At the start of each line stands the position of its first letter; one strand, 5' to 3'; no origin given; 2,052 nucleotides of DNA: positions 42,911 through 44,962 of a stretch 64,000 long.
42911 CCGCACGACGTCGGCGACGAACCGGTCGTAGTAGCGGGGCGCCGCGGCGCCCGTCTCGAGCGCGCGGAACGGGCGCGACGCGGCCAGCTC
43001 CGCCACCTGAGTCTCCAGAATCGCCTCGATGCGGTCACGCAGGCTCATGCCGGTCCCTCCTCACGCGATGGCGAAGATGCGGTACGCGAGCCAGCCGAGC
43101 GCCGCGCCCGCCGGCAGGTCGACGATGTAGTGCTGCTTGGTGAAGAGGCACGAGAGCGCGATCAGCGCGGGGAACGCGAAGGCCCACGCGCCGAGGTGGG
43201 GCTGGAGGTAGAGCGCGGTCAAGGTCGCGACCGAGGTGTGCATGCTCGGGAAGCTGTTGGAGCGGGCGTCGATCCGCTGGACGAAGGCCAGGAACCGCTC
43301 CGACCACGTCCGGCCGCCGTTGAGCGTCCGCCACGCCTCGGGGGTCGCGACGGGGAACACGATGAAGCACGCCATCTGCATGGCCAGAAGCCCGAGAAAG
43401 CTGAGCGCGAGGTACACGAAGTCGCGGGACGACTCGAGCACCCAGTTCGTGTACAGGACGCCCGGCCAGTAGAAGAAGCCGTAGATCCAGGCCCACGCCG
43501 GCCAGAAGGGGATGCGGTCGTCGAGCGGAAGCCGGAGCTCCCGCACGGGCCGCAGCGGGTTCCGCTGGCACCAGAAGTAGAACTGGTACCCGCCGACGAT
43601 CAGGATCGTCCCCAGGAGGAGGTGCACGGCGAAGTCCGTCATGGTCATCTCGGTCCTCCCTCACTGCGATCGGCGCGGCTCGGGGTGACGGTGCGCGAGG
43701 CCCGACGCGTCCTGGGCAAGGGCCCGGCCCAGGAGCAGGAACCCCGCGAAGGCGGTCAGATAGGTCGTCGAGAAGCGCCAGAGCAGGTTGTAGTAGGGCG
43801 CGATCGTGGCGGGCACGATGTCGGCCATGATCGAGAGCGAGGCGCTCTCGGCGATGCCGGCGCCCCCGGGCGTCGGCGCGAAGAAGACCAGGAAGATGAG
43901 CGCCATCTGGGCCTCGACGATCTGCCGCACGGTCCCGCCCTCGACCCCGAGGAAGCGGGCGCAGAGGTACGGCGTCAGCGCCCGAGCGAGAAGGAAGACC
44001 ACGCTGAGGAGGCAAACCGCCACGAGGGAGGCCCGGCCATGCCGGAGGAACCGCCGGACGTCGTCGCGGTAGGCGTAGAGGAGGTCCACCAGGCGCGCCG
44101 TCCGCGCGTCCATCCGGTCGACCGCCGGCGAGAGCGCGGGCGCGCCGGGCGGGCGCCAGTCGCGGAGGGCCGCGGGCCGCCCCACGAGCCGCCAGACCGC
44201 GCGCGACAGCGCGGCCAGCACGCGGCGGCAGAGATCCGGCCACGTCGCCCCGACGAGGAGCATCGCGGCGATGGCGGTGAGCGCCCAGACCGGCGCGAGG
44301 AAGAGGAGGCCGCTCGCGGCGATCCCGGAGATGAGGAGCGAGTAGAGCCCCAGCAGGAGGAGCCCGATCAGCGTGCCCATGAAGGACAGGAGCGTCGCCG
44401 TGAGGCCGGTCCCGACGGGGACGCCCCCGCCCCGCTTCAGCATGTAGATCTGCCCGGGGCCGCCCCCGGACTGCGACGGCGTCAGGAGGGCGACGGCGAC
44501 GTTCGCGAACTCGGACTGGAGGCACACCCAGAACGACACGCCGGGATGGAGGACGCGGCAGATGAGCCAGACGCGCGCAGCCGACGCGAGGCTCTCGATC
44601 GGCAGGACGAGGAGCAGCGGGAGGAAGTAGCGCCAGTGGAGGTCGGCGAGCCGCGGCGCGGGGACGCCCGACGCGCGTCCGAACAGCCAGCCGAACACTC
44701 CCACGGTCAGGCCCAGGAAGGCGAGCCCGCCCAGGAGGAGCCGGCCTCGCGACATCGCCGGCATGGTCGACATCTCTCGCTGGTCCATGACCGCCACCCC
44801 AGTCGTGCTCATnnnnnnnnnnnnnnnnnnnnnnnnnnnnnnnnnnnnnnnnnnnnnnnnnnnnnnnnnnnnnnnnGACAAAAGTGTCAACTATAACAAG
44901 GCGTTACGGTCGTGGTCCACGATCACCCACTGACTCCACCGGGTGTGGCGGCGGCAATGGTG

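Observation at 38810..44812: Six-gene sigma-54 operon with an unusual enzyme combination: candidate lipid or amino-acid-conjugate modification pathway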

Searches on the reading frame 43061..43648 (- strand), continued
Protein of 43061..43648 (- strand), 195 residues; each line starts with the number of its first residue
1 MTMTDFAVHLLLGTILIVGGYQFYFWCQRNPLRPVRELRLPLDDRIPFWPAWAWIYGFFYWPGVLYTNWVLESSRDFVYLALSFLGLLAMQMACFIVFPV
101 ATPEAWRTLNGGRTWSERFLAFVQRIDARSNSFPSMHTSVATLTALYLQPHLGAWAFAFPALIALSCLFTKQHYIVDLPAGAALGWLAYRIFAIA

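Call 60: find_encoding_contigs(protein=P0351, flank=8000, max_places=1)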
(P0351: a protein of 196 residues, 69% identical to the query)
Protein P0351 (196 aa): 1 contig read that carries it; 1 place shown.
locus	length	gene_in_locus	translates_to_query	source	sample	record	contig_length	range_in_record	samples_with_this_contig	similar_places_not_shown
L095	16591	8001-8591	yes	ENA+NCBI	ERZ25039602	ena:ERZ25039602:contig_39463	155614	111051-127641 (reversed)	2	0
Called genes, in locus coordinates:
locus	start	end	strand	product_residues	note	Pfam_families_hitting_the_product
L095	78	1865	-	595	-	PF00069:Pkinase, PF07714:PK_Tyr_Ser-Thr, PF03109:ABC1 (faint), PF08238:Sel1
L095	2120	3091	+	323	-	PF02518:HATPase_c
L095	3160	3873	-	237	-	PF00072:Response_reg, PF13384:HTH_23 (faint), PF00196:GerE, PF04545:Sigma70_r4 (weak)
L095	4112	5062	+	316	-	PF16811:TAtT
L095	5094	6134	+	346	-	PF03480:DctP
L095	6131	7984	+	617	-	PF04290:DctQ, PF06808:DctM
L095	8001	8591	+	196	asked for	PF14378:PAP2_3, PF01569:PAP2 (weak)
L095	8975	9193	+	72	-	-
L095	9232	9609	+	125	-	-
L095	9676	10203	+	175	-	-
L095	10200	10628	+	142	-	-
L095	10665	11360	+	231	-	-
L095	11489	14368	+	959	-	PF00550:PP-binding, PF00501:AMP-binding, PF01553:Acyltransferase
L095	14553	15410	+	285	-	PF00497:SBP_bac_3, PF09084:NMT1 (weak)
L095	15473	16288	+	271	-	PF18306:LDcluster4, PF03641:Lysine_decarbox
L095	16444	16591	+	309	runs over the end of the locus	PF03480:DctP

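Call 65: search_protein_families(library=pfam, proteins=[L091:8702-9535:+, L091:5896-6528:+], max_evalue=0.001)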
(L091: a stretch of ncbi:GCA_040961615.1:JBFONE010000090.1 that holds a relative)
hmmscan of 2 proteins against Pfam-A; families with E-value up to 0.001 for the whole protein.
L091:8702-9535:+ (277 aa): 0 families

L091:5896-6528:+ (210 aa): 2 families
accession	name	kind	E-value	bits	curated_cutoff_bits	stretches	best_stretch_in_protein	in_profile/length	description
PF03364.25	Polyketide_cyc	-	2.8e-10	41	23.4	1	66-178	3-112/126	Polyketide cyclase / dehydrase and lipid transport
PF10604.15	Polyketide_cyc2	-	3.4e-10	40.8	27.4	1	63-165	9-106/142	Polyketide cyclase / dehydrase and lipid transport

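Call 70: search_solved_structures(query=A3, max_evalue=1)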
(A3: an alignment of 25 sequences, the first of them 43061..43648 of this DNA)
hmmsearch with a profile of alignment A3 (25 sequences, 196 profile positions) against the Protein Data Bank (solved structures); distinct sequences matched with E-value up to 1: 5.
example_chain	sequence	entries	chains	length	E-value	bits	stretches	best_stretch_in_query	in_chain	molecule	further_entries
9vj3_A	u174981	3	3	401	0.00034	23.8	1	132-192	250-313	Inositol phosphorylceramide synthase catalytic subunit AUR1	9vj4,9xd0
9ivc_A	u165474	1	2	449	0.0004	23.5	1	132-192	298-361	Inositol phosphorylceramide synthase catalytic subunit AUR1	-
8av2_A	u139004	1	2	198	0.39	13.7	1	97-186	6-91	Leptin receptor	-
8dha_A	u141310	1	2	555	0.74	12.8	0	92-186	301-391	Leptin receptor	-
8dh9_A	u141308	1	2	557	0.74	12.8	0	92-186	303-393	Leptin receptor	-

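Call 78: predict_structure(alignment_id=A3)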
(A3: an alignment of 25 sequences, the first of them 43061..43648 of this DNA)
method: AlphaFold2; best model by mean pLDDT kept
length: 195 residues; sequences in the alignment: 25
mean_pLDDT: 85.2   pTM: 0.86
mean pLDDT of the five models: 85.2, 69.6, 69.5, 65.8, 65.0
residues with pLDDT >= 90: 71; 70-90: 111; 50-70: 12; < 50: 1
segments of 3 or more residues with pLDDT < 50: none
pLDDT, mean of each block of 10 residues (from residue 1): 80 74 76 85 91 89 84 84 89 86 82 84 71 87 93 93 94 93 94 65
secondary structure, 60 per line:
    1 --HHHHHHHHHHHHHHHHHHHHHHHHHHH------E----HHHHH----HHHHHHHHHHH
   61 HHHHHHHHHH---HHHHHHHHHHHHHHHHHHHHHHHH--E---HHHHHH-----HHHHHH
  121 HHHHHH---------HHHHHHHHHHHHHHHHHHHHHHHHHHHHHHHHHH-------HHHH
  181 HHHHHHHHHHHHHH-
elements in order: H3-29 H41-45 H50-70 H74-97 H104-109 H115-126 H136-169 H177-194

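Call 82: fold_search(model_id=the predicted structure, library=pdb)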
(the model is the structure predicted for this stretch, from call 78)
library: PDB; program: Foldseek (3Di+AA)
matches with E <= 10: 220; with E <= 0.001: 2
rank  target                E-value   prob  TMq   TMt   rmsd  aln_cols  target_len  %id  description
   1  9vj4_A                1.9e-04  1.00  0.67  0.49   6.7       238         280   23  Structure of a membrane-bound inositol phosphorylceramide synthase and ceramide complex (released 2026-03-11)
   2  9ivc_A                2.9e-04  1.00  0.66  0.41   6.8       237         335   23  Cryo-EM structure of AbA-bound Aur1-Kei1 complex (released 2025-06-18)
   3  8ijq_A                1.3e-02  1.00  0.59  0.46   8.0       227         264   12  The cryo-EM structure of human sphingomyelin synthase-related protein in complex with ceramide (released 2024-02-28)
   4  9l0i_A                2.0e-02  1.00  0.47  0.39   8.0       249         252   16  Cryo-EM structure of human lipid phosphate phosphatase 1 (released 2025-12-17)
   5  5jki                  2.6e-02  0.85  0.29  0.29  17.9       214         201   16  Crystal structure of the first transmembrane PAP2 type phosphatidylglycerolphosphate phosphatase from Bacillus subtilis (released 2017-02-22)
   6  9l0o_A                5.5e-02  0.97  0.46  0.38   9.5       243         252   15  Cryo-EM structure of human lipid phosphate phosphatase 1 complexed with LPA (released 2025-12-17)
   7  6ebu                  1.4e-01  0.99  0.45  0.52  10.2       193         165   16  Crystal structure of Aquifex aeolicus LpxE (released 2019-06-26)
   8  9l0u_A                1.7e-01  0.93  0.46  0.38   8.3       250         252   16  Cryo-EM structure of human lipid phosphate phosphatase 1 complexed with PO4.MAG (released 2025-12-17)
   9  8bm3_A                2.4e-01  0.82  0.43  0.36  13.7       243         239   16  H207A mutant of E. coli PgpB, a PAP2 type phosphatidyl glycerol phosphate and C55-PP phosphatase, in complex with farn (released 2023-11-22)
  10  9j7u                  4.2e-01  0.80  0.44  0.27  13.0       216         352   13  H176A mutant of human G6PC1 in complex with G6P (released 2025-02-05)
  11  2a96_B                4.6e-01  0.63  0.35  0.32  10.2       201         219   15  Crystal structure of phosphate tethered PhoN of S. typhimurium (released 2006-05-23)
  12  1eoi_A                4.8e-01  0.69  0.37  0.33  11.2       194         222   13  CRYSTAL STRUCTURE OF ACID PHOSPHATASE FROM ESCHERICHIA BLATTAE COMPLEXED WITH THE TRANSITION STATE ANALOG MOLYBDATE (released 2001-03-23)
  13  1iw8_D                5.5e-01  0.57  0.34  0.31  15.1       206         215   15  Crystal Structure of a mutant of acid phosphatase from Escherichia blattae (G74D/I153T) (released 2002-09-11)
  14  2ipb_A                6.1e-01  0.66  0.40  0.37   8.6       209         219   18  Crystal structure of T159D mutant of S. Typhimurium PhoN protein (released 2007-03-06)
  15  9qcj_A                7.0e-01  0.30  0.31  0.28  16.8       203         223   17  Crystal structure of PhoC wild type acid phosphatase (released 2026-01-14)
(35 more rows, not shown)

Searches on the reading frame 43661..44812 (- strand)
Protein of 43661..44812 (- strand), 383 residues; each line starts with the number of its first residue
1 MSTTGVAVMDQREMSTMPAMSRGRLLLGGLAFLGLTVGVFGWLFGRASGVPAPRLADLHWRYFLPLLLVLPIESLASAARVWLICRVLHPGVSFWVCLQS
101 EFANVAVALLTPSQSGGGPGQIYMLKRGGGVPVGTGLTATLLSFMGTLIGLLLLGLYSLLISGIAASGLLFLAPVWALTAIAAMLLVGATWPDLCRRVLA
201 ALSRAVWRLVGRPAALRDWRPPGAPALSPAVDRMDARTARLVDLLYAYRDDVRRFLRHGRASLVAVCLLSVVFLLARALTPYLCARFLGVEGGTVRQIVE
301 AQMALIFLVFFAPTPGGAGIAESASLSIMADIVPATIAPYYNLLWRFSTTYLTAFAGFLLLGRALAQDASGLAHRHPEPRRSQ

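Call 4: search_protein_families(library=pfam, proteins=[window:43661-44812:-], max_evalue=0.01)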
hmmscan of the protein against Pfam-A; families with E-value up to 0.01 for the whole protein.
window:43661-44812:- (383 aa): 1 family
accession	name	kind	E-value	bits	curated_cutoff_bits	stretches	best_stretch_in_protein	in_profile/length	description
PF03706.18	LPG_synthase_TM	-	6.1e-29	101.9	33.4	1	35-357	7-302/302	Lysylphosphatidylglycerol synthase TM region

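Call 5: search_protein_families(library=ncbifam, proteins=[window:43661-44812:-], max_evalue=0.01)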
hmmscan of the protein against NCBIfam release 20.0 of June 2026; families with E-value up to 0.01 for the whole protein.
window:43661-44812:- (383 aa): 2 families
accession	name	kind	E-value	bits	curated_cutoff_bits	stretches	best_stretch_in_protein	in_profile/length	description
TIGR00374.1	TIGR00374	subfamily_domain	2.1e-20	73.4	43.2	1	67-359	36-308/323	flippase-like domain-containing protein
NF053789.1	GlcN_PG_flip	equivalog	0.00018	20.9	320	1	244-357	198-310/327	glucosaminyl phosphatidylglycerol flippase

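Call 87: search_solved_structures(query=window:43661-44812:-, max_evalue=0.1)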
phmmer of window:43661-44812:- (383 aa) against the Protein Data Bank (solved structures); distinct sequences matched with E-value up to 0.1: 0.
